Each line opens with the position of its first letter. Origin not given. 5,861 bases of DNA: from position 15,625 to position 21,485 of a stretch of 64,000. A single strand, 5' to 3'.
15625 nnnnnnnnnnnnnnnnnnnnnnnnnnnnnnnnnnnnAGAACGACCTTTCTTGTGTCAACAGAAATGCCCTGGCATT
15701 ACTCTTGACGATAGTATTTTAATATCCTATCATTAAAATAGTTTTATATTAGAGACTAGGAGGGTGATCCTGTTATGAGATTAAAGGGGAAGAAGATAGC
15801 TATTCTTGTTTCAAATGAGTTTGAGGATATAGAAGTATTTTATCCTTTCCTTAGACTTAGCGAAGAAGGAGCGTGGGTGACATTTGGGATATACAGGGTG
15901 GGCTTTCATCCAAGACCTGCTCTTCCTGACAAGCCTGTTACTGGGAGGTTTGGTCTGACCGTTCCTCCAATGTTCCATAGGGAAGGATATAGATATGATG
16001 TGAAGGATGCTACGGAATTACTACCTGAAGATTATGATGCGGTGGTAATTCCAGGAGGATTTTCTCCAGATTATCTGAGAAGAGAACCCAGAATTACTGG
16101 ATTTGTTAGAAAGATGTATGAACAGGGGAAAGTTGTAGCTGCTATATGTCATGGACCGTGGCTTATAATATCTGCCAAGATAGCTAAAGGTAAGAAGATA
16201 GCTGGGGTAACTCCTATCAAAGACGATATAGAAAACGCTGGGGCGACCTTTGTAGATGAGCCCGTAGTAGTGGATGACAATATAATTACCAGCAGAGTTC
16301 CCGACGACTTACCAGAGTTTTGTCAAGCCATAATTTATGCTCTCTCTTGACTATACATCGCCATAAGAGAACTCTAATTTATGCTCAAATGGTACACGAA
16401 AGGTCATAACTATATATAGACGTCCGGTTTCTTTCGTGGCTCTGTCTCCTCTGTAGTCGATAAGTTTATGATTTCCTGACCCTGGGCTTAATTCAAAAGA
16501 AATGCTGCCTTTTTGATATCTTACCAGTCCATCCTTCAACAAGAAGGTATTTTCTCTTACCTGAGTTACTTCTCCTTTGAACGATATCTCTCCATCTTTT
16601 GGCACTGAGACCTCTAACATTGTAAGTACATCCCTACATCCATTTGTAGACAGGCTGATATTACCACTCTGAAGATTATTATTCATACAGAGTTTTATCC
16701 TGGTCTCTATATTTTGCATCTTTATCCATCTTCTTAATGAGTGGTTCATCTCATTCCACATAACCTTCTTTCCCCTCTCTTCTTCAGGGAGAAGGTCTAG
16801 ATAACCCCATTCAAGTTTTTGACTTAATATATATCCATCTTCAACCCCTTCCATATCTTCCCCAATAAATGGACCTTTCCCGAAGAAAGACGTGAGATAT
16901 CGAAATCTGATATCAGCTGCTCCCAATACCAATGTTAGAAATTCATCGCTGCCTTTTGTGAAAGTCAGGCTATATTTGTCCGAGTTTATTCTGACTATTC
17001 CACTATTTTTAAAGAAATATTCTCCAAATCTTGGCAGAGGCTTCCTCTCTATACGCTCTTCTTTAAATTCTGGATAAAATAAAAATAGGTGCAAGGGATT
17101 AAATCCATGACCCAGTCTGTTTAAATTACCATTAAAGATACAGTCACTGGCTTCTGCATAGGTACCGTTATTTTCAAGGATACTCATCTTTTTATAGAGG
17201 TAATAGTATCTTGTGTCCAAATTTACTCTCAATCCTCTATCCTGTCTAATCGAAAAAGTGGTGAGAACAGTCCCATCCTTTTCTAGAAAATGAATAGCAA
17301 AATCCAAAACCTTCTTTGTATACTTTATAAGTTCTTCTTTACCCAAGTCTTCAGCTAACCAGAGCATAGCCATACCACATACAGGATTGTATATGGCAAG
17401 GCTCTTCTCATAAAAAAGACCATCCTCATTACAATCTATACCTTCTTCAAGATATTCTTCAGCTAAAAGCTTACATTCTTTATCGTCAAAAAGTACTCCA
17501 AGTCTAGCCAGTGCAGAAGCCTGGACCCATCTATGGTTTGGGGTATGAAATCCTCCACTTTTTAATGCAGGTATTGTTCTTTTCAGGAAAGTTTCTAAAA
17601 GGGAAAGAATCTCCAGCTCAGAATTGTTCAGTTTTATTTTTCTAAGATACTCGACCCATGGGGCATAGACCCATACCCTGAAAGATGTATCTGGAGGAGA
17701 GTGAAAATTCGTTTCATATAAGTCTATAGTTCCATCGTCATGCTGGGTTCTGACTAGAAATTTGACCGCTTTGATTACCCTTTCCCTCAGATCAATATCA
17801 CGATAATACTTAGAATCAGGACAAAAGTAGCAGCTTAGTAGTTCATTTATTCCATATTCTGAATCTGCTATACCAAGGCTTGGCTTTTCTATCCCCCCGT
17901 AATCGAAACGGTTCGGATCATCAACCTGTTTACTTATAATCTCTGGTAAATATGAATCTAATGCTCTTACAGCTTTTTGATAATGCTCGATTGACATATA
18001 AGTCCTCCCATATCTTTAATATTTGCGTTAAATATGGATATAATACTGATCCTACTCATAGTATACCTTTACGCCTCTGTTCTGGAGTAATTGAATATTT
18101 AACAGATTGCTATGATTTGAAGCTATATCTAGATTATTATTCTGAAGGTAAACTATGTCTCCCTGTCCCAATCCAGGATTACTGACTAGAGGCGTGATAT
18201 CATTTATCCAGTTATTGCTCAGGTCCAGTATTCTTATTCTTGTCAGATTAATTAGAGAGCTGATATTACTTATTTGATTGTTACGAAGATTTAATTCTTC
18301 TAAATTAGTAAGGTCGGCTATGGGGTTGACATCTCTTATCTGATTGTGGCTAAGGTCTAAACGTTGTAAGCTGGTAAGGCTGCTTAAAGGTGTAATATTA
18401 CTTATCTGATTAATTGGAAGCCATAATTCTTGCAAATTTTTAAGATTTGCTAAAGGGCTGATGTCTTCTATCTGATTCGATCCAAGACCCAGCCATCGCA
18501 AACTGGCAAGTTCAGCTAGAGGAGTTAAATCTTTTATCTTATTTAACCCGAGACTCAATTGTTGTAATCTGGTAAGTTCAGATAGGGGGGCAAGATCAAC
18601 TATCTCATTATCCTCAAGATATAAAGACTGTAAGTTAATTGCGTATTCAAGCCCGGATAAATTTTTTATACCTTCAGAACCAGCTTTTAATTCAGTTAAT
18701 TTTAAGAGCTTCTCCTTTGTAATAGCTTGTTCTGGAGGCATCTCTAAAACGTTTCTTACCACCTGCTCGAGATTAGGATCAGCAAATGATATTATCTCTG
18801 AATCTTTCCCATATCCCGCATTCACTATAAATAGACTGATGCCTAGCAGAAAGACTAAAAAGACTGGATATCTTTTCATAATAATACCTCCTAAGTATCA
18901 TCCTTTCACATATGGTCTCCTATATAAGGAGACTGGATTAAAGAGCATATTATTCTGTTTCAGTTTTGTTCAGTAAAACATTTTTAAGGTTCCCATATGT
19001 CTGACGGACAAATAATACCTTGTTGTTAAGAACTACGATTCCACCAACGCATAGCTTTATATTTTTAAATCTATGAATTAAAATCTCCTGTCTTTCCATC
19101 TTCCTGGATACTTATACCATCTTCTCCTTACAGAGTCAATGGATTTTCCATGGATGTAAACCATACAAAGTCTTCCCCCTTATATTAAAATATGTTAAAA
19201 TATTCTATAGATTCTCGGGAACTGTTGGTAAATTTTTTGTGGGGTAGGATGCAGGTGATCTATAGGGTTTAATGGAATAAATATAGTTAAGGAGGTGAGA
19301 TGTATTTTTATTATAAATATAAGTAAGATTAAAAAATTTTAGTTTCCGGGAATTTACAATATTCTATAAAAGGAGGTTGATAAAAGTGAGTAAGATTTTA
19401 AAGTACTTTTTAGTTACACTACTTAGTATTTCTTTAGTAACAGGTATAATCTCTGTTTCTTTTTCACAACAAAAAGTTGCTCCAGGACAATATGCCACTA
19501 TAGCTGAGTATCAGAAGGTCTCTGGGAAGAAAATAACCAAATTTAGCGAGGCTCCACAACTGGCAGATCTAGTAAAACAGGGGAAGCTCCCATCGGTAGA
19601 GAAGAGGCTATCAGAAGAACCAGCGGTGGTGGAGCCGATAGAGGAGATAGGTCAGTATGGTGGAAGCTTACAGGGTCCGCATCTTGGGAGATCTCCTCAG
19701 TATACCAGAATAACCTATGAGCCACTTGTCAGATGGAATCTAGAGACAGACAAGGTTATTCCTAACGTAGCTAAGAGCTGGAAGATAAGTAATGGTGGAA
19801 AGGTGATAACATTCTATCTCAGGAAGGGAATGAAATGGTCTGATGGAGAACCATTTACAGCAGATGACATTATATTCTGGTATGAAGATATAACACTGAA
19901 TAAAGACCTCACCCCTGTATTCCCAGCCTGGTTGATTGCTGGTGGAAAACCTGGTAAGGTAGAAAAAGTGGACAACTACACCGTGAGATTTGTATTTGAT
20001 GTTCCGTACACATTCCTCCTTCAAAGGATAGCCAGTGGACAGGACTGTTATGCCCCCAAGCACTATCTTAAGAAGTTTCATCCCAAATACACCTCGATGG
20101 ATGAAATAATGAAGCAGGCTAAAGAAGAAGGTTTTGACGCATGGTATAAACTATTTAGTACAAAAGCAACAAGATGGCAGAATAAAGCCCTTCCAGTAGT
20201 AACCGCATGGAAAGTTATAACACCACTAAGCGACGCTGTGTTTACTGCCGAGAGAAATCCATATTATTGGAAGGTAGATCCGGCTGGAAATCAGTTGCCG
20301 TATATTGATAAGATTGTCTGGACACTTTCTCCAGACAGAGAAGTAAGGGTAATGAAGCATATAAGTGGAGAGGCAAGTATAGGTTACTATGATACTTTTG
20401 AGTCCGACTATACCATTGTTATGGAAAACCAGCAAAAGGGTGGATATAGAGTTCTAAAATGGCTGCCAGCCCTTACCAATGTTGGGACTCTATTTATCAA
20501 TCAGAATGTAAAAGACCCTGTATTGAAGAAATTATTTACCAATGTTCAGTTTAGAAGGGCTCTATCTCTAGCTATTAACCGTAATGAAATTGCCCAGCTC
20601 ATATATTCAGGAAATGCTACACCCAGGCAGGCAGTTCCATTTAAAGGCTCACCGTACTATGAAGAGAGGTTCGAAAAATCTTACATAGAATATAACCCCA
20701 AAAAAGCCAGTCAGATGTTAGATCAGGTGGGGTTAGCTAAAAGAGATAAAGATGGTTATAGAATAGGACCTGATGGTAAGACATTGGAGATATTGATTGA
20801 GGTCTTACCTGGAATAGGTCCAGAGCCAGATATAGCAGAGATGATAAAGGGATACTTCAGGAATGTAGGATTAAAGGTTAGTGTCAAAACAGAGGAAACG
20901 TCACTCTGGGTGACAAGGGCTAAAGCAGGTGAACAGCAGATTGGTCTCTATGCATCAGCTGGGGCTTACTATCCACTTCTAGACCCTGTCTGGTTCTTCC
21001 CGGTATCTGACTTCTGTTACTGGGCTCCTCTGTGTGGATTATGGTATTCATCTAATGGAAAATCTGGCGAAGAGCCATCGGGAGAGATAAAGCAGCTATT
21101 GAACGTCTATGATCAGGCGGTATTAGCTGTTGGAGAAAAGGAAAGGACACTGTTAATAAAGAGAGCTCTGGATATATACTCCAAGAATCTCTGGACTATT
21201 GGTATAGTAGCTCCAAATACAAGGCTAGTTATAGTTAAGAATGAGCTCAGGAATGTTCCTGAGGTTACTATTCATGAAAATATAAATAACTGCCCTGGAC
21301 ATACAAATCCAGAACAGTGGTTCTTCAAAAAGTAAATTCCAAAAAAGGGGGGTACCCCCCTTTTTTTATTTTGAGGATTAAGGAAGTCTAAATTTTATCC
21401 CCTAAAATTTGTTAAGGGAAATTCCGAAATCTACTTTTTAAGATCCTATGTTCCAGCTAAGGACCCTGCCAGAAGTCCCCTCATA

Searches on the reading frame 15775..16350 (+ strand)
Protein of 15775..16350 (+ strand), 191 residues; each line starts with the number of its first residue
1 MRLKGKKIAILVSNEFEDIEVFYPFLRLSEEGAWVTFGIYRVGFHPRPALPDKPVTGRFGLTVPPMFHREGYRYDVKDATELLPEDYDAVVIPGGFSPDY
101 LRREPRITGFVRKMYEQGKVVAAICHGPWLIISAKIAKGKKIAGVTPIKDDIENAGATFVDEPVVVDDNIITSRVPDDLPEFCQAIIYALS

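Call 67: search_protein_families(library=pfam, proteins=[window:15775-16350:+])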
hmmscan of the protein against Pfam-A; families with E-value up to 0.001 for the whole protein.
window:15775-16350:+ (191 aa): 1 family
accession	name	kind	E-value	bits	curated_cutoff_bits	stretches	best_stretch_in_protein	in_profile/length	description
PF01965.30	DJ-1_PfpI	-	5.7e-46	156.8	26.6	1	6-187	1-163/165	DJ-1/PfpI family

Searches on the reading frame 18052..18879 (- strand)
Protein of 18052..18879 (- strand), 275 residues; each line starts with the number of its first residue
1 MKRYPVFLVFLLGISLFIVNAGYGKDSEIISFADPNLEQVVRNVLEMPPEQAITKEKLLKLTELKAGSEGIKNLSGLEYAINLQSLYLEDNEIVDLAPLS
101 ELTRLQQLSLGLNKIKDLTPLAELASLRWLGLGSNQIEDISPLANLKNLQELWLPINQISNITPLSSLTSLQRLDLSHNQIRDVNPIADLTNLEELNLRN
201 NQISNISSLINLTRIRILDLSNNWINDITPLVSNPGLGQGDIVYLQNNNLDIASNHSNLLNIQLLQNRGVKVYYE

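Call 67: search_protein_families(library=pfam, proteins=[window:18052-18879:-])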
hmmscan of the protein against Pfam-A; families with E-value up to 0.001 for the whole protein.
window:18052-18879:- (275 aa): 8 families
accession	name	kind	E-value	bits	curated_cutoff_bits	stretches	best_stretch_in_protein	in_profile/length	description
PF12799.13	LRR_4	-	1.8e-39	133.3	27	5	169-211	1-44/44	Leucine Rich repeats (2 copies)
PF13855.12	LRR_8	-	5e-15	55.4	27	3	82-137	2-61/61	Leucine rich repeat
PF23598.1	LRR_14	-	9.2e-08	31.6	40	1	83-222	2-148/353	Leucine-rich repeat region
PF23952.1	LRR_EndoS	-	4.9e-07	30.4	27.9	1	85-179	27-116/116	Endo-beta-N-acetylglucosaminidase EndoS LRR domain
PF00560.39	LRR_1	-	1.8e-06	27.4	20.6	0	170-186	1-17/23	Leucine Rich Repeat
PF23211.1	LRR_LRWD1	-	2.2e-06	27.9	28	0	174-239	26-90/190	Leucine-rich repeat and WD repeat-containing protein 1, LRR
PF14580.12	LRR_9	-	5.4e-06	26.5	30.5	1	84-161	45-127/175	Leucine-rich repeat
PF13516.12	LRR_6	-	7.8e-06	26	23.4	0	168-183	2-17/24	Leucine Rich repeat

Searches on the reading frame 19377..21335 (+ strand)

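Call 67: search_protein_families(library=pfam, proteins=[window:19377-21335:+])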
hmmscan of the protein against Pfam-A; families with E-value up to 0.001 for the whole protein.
window:19377-21335:+ (652 aa): 1 family
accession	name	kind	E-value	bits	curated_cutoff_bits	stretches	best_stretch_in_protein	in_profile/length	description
PF00496.27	SBP_bac_5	-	4.9e-66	223.8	32.4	1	126-534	1-353/368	Bacterial extracellular solute-binding proteins, family 5 Middle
